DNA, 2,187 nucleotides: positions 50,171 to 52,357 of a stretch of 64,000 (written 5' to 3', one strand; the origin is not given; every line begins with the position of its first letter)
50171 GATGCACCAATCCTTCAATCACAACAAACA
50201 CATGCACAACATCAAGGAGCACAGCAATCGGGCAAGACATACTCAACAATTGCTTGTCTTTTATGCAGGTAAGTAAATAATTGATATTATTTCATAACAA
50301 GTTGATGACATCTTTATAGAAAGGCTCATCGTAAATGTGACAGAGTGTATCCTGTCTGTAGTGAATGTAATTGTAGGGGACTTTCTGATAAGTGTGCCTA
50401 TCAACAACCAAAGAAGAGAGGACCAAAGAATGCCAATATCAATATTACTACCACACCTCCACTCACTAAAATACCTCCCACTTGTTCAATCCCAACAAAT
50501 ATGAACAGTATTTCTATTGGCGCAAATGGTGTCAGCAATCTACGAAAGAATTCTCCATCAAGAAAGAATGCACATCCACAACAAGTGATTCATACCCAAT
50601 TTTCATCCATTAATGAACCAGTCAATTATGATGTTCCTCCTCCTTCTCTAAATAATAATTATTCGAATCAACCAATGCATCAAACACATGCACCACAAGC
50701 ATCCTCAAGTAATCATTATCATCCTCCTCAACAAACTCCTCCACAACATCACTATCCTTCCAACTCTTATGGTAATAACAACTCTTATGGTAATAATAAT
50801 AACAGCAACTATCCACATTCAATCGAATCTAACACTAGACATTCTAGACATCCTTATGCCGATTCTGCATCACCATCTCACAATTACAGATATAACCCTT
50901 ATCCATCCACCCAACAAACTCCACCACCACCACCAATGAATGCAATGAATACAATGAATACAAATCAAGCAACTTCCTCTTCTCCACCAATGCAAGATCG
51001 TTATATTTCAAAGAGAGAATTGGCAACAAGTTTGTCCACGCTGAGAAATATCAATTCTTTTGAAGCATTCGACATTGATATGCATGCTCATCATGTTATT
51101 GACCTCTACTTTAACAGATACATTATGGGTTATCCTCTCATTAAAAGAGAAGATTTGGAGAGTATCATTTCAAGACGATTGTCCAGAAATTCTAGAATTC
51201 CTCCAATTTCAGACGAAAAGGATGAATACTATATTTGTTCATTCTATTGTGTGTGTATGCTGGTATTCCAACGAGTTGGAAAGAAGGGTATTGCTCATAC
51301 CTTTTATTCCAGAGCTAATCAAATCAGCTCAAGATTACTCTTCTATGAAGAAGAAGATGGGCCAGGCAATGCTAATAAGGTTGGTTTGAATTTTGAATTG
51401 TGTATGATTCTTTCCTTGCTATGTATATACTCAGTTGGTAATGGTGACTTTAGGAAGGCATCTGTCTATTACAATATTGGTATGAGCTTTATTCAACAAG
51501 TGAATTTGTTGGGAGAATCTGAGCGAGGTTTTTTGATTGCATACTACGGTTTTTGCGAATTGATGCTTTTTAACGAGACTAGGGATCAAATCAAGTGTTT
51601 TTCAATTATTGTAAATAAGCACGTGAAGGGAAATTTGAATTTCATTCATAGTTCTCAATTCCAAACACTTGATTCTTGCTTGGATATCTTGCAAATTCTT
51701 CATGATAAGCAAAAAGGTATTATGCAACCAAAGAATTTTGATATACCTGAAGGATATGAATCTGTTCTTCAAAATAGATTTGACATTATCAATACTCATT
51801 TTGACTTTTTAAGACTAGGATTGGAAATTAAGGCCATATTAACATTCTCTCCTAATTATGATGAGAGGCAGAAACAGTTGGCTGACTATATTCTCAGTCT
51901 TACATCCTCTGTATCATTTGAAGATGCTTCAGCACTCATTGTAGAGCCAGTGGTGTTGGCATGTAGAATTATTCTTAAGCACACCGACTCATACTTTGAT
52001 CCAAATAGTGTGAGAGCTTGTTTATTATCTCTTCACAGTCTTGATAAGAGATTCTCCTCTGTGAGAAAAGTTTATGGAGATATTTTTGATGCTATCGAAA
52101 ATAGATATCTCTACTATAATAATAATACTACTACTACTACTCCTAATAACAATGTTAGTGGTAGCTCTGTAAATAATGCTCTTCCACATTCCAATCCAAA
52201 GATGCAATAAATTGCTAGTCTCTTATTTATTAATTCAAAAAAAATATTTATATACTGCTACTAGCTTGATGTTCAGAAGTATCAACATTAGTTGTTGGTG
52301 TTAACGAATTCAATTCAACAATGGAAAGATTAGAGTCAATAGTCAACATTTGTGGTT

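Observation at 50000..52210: GAL4-type Zn(II)2Cys6 transcription factor in a non-fungal, flagellate-type genome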

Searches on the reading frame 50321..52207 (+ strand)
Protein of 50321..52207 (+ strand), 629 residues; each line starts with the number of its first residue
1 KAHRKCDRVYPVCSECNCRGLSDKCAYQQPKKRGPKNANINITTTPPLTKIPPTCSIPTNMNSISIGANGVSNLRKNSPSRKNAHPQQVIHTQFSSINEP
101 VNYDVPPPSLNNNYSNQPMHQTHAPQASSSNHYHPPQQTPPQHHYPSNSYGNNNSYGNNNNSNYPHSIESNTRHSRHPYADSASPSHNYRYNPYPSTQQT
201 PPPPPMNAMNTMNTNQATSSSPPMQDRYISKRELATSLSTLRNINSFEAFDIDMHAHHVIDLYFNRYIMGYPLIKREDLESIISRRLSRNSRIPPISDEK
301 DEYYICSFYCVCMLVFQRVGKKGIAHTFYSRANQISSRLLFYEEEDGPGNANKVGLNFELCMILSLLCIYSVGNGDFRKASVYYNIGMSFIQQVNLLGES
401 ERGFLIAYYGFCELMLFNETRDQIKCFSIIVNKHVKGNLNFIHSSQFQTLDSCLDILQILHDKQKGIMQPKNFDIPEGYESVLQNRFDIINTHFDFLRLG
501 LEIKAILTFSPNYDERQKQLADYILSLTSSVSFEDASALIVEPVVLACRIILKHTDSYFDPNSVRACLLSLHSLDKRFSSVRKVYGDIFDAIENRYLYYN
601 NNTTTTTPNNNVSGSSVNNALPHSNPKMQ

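Call 36: predict_structure(alignment_id=A2)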
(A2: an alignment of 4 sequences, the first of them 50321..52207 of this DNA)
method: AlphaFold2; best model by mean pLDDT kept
length: 629 residues; sequences in the alignment: 4
mean_pLDDT: 56.4   pTM: 0.55
mean pLDDT of the five models: 56.4, 54.3, 49.0, 48.8, 42.1
residues with pLDDT >= 90: 61; 70-90: 211; 50-70: 86; < 50: 271
segments of 3 or more residues with pLDDT < 50: 1-226, 290-297, 435-439, 475-479, 605-629
pLDDT, mean of each block of 10 residues (from residue 1): 32 41 38 28 27 23 22 25 23 22 23 25 24 25 23 23 22 22 24 28 28 26 48 83 90 87 69 69 63 49 85 88 91 84 57 69 87 85 80 62 66 74 75 52 61 79 61 49 62 85 88 83 92 80 92 82 91 86 87 87 46 27 27
secondary structure, 60 per line:
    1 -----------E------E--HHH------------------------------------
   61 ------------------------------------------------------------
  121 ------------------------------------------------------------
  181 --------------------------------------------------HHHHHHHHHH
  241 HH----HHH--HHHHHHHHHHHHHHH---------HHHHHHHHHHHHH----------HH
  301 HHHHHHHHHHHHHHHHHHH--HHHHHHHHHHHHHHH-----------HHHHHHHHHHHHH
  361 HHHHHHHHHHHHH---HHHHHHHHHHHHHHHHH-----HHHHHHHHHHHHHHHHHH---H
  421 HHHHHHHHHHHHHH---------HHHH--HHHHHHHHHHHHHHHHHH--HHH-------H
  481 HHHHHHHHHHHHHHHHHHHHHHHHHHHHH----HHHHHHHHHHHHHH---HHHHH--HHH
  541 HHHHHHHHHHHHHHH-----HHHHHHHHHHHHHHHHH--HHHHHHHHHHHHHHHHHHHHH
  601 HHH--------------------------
elements in order: H231-242 H252-266 H276-288 H299-319 H322-336 H348-373 H377-393 H399-416 H420-434 H444-447 H450-467 H480-509 H514-527 H531-535 H538-555 H561-577 H580-603

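Call 44: search_protein_representatives(alignment_id=A2)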
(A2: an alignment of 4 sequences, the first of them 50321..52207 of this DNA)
Query: 4 sequences, 698 profile positions. Proteins with E-value up to 0.001 (for the whole library): 178; up to 1e-10: 17; up to 1e-30: 6. The best 150 are listed.
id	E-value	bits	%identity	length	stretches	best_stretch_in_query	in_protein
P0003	0.0e+00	1146.7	-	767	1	2-697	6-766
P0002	4.4e-276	934.5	-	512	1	7-548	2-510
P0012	1.3e-165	569.3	-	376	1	298-655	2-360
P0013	2.4e-39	152.0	-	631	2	178-663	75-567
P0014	2.1e-36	142.3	-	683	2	290-657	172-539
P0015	5.7e-35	137.6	-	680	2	143-675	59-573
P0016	4.2e-22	95.1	-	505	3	27-90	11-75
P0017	1.1e-18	83.7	-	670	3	21-128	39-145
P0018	1.8e-17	79.8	-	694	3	8-153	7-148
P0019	9.1e-17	77.4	-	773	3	567-651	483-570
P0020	3.7e-16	75.4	-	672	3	566-683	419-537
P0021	9.7e-16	74.0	-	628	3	11-113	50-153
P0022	3.5e-15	72.2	-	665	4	32-97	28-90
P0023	7.4e-14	67.8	-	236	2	32-80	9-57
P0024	5.6e-13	64.9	-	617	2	32-83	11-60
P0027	1.3e-10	57.1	-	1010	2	28-170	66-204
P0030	5.0e-10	55.1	-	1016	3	35-83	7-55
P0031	2.6e-09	52.8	-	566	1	36-135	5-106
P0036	9.6e-09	50.9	-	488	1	34-201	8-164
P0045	1.5e-07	46.9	-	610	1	25-140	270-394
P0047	2.3e-07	46.3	-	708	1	32-170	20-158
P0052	3.4e-07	45.8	-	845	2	22-216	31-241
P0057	5.2e-07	45.1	-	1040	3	570-687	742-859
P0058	5.7e-07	45.0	-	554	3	30-112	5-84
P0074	4.2e-06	42.2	-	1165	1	35-344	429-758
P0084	7.2e-06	41.4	-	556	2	31-129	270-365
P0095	3.5e-05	39.1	-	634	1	31-99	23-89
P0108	6.9e-05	38.1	-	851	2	540-683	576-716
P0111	8.5e-05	37.8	-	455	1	22-92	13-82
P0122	1.4e-04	37.1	-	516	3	27-91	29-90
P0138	3.3e-04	35.9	-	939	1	29-200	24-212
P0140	3.5e-04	35.8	-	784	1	31-212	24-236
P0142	3.6e-04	35.8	-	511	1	29-199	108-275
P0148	4.2e-04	35.5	-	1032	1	24-203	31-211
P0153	5.0e-04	35.3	-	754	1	21-140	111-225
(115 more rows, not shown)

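Call 46: list_cluster_members(proteins=[P0012, P0013, P0014, P0015, P0016, P0017, P0018, P0019, P0020, P0021])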
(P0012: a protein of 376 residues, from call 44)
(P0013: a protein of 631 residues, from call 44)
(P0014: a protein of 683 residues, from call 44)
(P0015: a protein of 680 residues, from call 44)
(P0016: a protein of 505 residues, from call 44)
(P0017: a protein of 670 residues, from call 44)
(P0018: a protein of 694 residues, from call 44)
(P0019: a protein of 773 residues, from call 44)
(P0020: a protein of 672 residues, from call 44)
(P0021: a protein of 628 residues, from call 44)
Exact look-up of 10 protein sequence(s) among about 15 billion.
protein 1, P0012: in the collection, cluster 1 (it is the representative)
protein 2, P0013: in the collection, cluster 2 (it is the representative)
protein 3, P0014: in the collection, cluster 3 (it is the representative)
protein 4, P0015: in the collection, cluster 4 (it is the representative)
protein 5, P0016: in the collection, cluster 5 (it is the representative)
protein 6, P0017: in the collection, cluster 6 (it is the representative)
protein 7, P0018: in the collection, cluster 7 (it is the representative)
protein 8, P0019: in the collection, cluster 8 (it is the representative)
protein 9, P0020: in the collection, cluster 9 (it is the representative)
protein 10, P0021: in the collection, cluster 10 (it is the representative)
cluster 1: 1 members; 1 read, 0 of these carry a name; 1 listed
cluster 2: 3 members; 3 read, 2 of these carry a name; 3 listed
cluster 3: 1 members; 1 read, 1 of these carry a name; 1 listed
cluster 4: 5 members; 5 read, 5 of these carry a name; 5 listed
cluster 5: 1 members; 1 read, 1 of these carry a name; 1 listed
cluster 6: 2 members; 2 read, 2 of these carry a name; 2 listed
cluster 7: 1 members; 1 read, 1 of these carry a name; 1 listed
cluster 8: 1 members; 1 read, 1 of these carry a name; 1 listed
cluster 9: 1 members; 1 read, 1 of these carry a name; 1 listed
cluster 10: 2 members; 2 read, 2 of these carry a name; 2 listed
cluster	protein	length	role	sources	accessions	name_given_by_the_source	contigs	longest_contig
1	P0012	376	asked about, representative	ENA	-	-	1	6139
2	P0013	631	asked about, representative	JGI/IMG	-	-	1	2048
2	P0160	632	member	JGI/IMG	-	hypothetical protein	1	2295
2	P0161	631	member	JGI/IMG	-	hypothetical protein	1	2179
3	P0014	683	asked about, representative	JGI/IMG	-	hypothetical protein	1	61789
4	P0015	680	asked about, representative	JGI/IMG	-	hypothetical protein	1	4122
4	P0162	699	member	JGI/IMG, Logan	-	hypothetical protein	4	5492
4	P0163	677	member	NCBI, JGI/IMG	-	hypothetical protein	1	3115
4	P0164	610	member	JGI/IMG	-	hypothetical protein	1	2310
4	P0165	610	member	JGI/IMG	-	hypothetical protein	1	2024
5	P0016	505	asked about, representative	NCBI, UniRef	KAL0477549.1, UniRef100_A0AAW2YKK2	transcriptional regulatory protein [Acrasis kona] | Transcriptional regulatory protein n=1 Tax=Acrasis kona TaxID=1008807 ...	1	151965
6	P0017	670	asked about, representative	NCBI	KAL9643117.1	hypothetical protein ABK040_003916 [Willaertia magna]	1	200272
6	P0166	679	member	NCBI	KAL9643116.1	hypothetical protein ABK040_003916 [Willaertia magna]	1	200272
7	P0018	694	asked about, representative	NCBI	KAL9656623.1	hypothetical protein ABK040_002895 [Willaertia magna]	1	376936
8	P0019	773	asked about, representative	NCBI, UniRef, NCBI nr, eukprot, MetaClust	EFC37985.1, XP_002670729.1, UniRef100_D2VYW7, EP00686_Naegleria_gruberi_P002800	predicted protein [Naegleria gruberi] | Predicted protein n=1 Tax=Naegleria gruberi TaxID=5762 RepID=D2VYW7_NAEGR | uncharacterized protein NAEGRDRAFT_81761 [Naegleria gruberi]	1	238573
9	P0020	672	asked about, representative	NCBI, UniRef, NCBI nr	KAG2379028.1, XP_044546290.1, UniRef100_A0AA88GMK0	hypothetical protein C9374_007666 [Naegleria lovaniensis] | Zn(2)-C6 fungal-type domain-containing protein n=1 Tax=Naegleria lovaniensis TaxID=51637 ... | uncharacterized protein C9374_007666 [Naegleria lovaniensis]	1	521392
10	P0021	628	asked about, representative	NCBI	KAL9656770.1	hypothetical protein ABK040_003037 [Willaertia magna]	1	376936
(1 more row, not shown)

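Call 47: search_protein_families(library=pfam, alignment_id=A3, max_evalue=0.01)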
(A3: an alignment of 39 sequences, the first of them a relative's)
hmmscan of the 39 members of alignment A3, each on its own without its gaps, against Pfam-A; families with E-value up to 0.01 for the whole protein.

A. member 1, P0013 (631 aa): 1 family
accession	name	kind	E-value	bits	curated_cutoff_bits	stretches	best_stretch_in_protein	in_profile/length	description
PF00172.23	Zn_clus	-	9.7e-07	29.2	21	1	15-53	2-38/39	Fungal Zn(2)-Cys(6) binuclear cluster domain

B. families by the number of members that match (of 39 scanned): 3 families
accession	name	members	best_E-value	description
PF00172.23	Zn_clus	30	2.9e-11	Fungal Zn(2)-Cys(6) binuclear cluster domain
PF11315.13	Med30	1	0.0027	Mediator complex subunit 30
PF17208.8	RBR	1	0.0056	RNA binding Region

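Call 64: fold_search(model_id=the predicted structure, library=pdb)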
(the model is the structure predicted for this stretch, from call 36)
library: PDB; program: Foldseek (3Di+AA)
matches with E <= 10: 760; with E <= 0.001: 0
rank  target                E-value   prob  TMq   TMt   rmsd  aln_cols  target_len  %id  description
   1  8rsv_A                2.9e-02  0.99  0.24  0.37  15.7       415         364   12  Rap from bacteriophage Phi3T in presence of pheromone RRGHTAS (released 2024-07-24)
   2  8rst_A                6.0e-02  0.97  0.24  0.36  15.4       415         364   10  Rap from bacteriophage Phi3T in presence of pheromone SRGHTS (released 2024-07-24)
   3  9mg8_B                6.7e-02  0.23  0.09  0.13  25.0       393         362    9  Crystal Structure of b-iTHR-110 (released 2025-12-17)
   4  2quq                  7.3e-02  1.00  0.37  0.44  12.8       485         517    8  Crystal Structure of the Essential Inner Kinetochore Protein Cep3p (released 2007-11-13)
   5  5a7d_G                7.6e-02  0.92  0.21  0.31  13.4       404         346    9  Tetrameric assembly of LGN with Inscuteable (released 2016-08-03)
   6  5f0k_A                7.9e-02  0.41  0.11  0.15  22.7       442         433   10  Structure of VPS35 N terminal region (released 2016-12-07)
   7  7t7t_A                8.6e-02  0.84  0.16  0.21  17.6       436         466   11  Structure of TSK/BRU1 bound to histone H3.1 (released 2022-03-30)
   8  6gys_C                8.9e-02  1.00  0.35  0.38  12.9       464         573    9  Cryo-EM structure of the CBF3-CEN3 complex of the budding yeast kinetochore (released 2018-12-05)
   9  8rsu_A                8.9e-02  0.97  0.24  0.37  15.0       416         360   12  Rap from bacteriophage Phi3T in presence of pheromone RRGHTA (released 2024-07-24)
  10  6hc2_A                8.9e-02  0.92  0.23  0.32  13.2       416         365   12  Crystal structure of NuMA/LGN hetero-hexamers (released 2019-05-29)
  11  3zpj                  1.0e-01  0.82  0.17  0.26  17.6       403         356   13  Crystal structure of Ton1535 from Thermococcus onnurineus NA1 (released 2013-12-04)
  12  6q6g_O                1.4e-01  0.92  0.24  0.22  13.0       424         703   12  Cryo-EM structure of the APC/C-Cdc20-Cdk2-cyclinA2-Cks2 complex, the D1 box class (released 2019-09-11)
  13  6hc2_S                1.4e-01  0.90  0.22  0.32  12.7       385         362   11  Crystal structure of NuMA/LGN hetero-hexamers (released 2019-05-29)
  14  8fy4_B                1.4e-01  0.82  0.21  0.23  18.1       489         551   11  Structure of NOT1:NOT10:NOT11 module of the chicken CCR4-NOT complex (released 2023-08-30)
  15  6iqq_B                1.5e-01  0.91  0.20  0.37  10.9       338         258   12  Crystal structure of Prc with S452I and L252Y mutations in complex with NlpI (released 2019-07-24)
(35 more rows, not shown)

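Call 66: list_cluster_members(proteins=[P0022, P0024, P0027, P0030, P0031, P0036, P0045, P0047, P0052, P0074])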
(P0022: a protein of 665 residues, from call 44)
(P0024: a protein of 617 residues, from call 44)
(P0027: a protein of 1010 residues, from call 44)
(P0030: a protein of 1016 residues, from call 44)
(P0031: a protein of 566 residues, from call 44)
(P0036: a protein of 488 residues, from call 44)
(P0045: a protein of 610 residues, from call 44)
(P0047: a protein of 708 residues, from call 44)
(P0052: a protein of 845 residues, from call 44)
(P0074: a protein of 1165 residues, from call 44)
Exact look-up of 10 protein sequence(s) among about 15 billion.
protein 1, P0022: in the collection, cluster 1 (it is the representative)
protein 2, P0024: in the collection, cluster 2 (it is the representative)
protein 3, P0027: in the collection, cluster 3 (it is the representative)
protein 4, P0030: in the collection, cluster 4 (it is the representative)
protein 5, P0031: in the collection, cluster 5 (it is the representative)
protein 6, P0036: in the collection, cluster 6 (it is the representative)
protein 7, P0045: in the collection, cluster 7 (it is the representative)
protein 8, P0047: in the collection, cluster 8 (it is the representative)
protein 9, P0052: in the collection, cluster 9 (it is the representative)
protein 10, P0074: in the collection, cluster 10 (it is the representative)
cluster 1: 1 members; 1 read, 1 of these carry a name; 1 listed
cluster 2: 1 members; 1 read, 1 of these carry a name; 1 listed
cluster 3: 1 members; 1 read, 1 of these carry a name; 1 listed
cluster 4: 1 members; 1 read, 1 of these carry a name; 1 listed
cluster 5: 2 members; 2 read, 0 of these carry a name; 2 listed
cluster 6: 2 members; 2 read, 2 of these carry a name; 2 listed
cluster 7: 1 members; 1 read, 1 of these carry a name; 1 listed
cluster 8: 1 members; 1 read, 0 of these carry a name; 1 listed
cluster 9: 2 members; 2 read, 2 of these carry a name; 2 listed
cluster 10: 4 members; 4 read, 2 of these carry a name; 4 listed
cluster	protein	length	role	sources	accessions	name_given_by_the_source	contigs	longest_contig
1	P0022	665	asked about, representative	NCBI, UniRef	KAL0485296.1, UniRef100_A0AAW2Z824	oleate activated transcription factor [Acrasis kona] | Oleate activated transcription factor n=1 Tax=Acrasis kona TaxID=1008807 ...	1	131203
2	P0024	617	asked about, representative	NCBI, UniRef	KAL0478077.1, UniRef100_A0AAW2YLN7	transcriptional regulatory protein [Acrasis kona] | Transcriptional regulatory protein n=1 Tax=Acrasis kona TaxID=1008807 ...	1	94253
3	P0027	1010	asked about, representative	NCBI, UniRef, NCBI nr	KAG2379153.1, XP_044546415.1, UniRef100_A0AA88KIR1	hypothetical protein C9374_007791 [Naegleria lovaniensis] | Zn(2)-C6 fungal-type domain-containing protein n=1 Tax=Naegleria lovaniensis TaxID=51637 ... | uncharacterized protein C9374_007791 [Naegleria lovaniensis]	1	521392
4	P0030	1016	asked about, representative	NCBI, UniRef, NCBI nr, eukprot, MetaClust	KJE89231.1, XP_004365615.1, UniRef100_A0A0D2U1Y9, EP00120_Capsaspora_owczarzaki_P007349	hypothetical protein CAOG_00744 [Capsaspora owczarzaki ATCC 30864] | Zn(2)-C6 fungal-type domain-containing protein n=1 Tax=Capsaspora owczarzaki (strain ATCC ... | XP_004365615.1 hypothetical protein CAOG_00744 [Capsaspora owczarzaki ATCC 30864]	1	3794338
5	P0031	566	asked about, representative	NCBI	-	-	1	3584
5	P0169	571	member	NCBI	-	-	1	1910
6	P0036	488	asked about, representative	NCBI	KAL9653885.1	hypothetical protein ABK040_012945 [Willaertia magna]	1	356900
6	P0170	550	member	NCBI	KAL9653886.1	hypothetical protein ABK040_012945 [Willaertia magna]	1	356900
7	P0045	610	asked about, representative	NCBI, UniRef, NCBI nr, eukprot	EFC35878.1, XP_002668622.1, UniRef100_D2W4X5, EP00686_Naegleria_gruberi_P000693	predicted protein [Naegleria gruberi] | Predicted protein n=1 Tax=Naegleria gruberi TaxID=5762 RepID=D2W4X5_NAEGR | uncharacterized protein NAEGRDRAFT_82335 [Naegleria gruberi]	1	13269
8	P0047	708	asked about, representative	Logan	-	-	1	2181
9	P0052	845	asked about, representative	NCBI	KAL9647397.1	hypothetical protein ABK040_011761 [Willaertia magna]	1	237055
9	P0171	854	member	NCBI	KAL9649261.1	hypothetical protein ABK040_004282 [Willaertia magna]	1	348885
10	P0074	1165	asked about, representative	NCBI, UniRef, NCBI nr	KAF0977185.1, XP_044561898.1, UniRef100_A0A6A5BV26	hypothetical protein FDP41_003838 [Naegleria fowleri] | Zn(2)-C6 fungal-type domain-containing protein n=1 Tax=Naegleria fowleri TaxID=5763 ... | uncharacterized protein FDP41_003838 [Naegleria fowleri]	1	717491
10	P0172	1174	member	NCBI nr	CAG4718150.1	unnamed protein product [Naegleria fowleri]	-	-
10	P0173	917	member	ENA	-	-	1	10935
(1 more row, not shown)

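Call 69: search_protein_families(library=pfam, proteins=[P0030, P0022, P0016, P0024, P0019, P0057, P0108, P0027, P0074], max_evalue=10)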
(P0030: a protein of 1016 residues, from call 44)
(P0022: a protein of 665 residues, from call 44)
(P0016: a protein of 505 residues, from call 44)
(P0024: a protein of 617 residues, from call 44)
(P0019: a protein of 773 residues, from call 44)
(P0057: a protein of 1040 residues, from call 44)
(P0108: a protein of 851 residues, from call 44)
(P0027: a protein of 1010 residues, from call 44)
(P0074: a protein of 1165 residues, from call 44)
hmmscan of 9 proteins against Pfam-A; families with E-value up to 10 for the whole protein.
P0030 (1016 aa): 1 family
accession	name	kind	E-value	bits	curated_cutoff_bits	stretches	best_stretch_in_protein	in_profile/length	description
PF00172.23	Zn_clus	-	9.3e-05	22.9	21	1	9-40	2-31/39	Fungal Zn(2)-Cys(6) binuclear cluster domain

P0022 (665 aa): 1 family
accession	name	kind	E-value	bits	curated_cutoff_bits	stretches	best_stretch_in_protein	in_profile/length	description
PF00172.23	Zn_clus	-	2.5e-08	34.3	21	1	33-69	2-38/39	Fungal Zn(2)-Cys(6) binuclear cluster domain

P0016 (505 aa): 1 family
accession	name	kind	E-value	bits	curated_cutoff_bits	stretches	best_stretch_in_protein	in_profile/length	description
PF00172.23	Zn_clus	-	6.3e-07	29.8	21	1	21-58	2-38/39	Fungal Zn(2)-Cys(6) binuclear cluster domain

P0024 (617 aa): 2 families
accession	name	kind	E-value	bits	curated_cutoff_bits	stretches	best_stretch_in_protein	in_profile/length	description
PF00172.23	Zn_clus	-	5.8e-08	33.2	21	1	16-52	2-38/39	Fungal Zn(2)-Cys(6) binuclear cluster domain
PF22823.1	MrpR_C_cat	-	0.79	9.8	27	1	183-224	151-192/213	MrpR, C-terminal catalytic domain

P0019 (773 aa): 2 families
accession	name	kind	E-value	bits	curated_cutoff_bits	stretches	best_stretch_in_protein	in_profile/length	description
PF00172.23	Zn_clus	-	2.7e-07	31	21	1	92-127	2-37/39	Fungal Zn(2)-Cys(6) binuclear cluster domain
PF07994.18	NAD_binding_5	-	0.081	12.8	25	1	637-763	83-199/321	Myo-inositol-1-phosphate synthase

P0057 (1040 aa): 1 family
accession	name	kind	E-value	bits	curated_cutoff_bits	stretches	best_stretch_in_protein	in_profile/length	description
PF00172.23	Zn_clus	-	1.4e-07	31.9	21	1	247-282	2-37/39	Fungal Zn(2)-Cys(6) binuclear cluster domain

P0108 (851 aa): 8 families
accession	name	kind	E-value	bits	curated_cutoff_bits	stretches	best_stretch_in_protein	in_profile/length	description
PF00172.23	Zn_clus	-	0.00048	20.6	21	1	14-46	7-39/39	Fungal Zn(2)-Cys(6) binuclear cluster domain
PF14920.11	MTBP_C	-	0.016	15.3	28.4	1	27-113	98-181/257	MDM2-binding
PF08690.15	GET2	-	0.032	14.4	25.5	1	51-147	68-152/309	GET complex subunit GET2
PF15748.10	CCSAP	-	0.038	14.5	27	1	29-124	32-127/260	Centriole, cilia and spindle-associated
PF10310.14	DUF5427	-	0.061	12.8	25.1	1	45-198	83-196/461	Family of unknown function (DUF5427)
PF15246.11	NCKAP5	-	0.36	10.8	27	1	55-132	70-153/310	Nck-associated protein 5, Peripheral clock protein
PF03286.19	Pox_Ag35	-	1.4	9.1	28.3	1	49-139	56-144/196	Pox virus Ag35 surface protein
PF07793.16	DUF1631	-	4.2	6.1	33.7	1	51-141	222-314/741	Protein of unknown function (DUF1631)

P0027 (1010 aa): 1 family
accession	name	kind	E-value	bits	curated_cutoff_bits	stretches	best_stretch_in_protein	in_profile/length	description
PF00172.23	Zn_clus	-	5.1e-09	36.5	21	1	75-111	2-38/39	Fungal Zn(2)-Cys(6) binuclear cluster domain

P0074 (1165 aa): 1 family
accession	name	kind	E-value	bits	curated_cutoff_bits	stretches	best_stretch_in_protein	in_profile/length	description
PF00172.23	Zn_clus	-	1.5e-08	35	21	1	431-467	2-38/39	Fungal Zn(2)-Cys(6) binuclear cluster domain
